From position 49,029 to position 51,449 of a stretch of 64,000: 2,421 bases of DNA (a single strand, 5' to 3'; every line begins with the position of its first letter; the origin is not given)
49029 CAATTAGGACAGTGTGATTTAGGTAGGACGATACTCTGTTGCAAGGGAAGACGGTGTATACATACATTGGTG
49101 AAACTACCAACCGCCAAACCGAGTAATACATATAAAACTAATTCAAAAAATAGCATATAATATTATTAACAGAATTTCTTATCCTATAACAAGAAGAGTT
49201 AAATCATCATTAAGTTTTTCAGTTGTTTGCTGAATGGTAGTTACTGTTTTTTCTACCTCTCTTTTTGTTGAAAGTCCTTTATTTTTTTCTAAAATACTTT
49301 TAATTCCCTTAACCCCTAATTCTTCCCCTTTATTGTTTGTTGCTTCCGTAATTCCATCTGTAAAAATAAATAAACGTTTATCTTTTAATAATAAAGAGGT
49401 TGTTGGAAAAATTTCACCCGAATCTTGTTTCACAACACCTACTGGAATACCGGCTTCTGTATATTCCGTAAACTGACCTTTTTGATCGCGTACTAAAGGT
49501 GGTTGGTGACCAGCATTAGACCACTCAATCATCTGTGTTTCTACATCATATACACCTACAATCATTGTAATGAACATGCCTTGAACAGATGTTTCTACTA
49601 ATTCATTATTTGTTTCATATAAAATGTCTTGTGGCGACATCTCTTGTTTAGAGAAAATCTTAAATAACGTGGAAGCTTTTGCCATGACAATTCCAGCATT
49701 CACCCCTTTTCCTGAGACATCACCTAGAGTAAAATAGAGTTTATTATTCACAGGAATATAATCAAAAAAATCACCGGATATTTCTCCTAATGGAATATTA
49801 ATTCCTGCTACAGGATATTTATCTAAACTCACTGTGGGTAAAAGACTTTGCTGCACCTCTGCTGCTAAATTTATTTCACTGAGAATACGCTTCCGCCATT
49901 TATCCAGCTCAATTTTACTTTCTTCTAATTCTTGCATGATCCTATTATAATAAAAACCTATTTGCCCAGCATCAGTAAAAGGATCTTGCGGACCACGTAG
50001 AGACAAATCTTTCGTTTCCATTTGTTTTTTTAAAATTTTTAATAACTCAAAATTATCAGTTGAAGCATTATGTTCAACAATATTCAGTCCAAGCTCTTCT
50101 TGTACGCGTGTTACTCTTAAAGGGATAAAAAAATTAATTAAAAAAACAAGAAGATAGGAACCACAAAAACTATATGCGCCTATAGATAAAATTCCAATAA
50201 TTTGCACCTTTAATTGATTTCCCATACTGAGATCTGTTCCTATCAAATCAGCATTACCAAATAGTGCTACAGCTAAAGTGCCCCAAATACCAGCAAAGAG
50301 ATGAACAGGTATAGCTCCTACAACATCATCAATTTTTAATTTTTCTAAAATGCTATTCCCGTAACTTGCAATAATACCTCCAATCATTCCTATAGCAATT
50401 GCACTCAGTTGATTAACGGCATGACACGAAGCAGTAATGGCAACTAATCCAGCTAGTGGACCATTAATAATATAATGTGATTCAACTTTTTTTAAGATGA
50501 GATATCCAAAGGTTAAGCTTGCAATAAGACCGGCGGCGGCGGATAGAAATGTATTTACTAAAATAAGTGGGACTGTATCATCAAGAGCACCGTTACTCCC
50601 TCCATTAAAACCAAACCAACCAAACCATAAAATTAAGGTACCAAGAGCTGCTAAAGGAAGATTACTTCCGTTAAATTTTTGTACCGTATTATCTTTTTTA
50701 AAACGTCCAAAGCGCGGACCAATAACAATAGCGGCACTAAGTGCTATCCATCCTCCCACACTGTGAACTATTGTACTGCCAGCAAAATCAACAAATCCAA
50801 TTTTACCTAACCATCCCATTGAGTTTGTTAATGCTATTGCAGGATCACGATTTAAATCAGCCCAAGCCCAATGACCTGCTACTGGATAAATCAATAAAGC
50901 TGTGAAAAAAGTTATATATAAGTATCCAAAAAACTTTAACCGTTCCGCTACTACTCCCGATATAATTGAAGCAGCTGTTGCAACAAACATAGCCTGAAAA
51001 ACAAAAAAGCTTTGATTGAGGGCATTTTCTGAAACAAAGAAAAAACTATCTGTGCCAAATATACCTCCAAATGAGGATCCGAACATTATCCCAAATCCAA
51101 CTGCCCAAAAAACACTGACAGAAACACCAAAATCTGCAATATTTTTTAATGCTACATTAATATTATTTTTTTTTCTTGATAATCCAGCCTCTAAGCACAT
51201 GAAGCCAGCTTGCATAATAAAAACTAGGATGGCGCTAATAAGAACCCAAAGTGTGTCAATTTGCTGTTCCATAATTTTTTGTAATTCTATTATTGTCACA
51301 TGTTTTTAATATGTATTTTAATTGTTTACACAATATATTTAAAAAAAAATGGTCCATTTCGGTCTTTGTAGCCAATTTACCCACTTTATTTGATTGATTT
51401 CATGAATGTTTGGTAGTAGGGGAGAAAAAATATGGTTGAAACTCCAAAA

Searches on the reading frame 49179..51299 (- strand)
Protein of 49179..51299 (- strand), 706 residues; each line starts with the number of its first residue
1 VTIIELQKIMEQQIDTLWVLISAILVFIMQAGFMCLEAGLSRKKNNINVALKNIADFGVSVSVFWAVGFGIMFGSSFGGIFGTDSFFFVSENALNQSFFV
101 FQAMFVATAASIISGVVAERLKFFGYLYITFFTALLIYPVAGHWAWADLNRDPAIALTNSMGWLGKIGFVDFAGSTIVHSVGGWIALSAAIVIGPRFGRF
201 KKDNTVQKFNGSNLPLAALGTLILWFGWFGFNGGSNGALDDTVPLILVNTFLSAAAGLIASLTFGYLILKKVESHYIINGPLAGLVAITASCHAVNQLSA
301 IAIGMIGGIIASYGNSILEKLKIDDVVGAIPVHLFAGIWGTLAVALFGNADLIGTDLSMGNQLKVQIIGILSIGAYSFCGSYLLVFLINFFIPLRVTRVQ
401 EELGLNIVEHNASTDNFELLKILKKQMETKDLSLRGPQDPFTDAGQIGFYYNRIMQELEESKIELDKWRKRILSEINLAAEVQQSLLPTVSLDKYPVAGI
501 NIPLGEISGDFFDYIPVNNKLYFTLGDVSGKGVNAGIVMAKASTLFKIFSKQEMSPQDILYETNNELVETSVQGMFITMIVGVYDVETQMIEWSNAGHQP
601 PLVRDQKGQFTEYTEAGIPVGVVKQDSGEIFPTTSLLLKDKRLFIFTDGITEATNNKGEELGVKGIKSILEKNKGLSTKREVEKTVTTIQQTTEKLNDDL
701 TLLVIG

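Call 21: search_protein_families(library=pfam, proteins=[window:49179-51299:-], max_evalue=0.0001)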
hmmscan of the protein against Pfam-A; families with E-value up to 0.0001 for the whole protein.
window:49179-51299:- (706 aa): 2 families
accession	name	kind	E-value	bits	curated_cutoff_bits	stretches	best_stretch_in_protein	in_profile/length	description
PF00909.26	Ammonium_transp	-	1.9e-112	376.3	23.2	1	17-413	1-397/399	Ammonium Transporter Family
PF07228.17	SpoIIE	-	5.9e-39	134.4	25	1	520-705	4-189/192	Stage II sporulation protein E (SpoIIE)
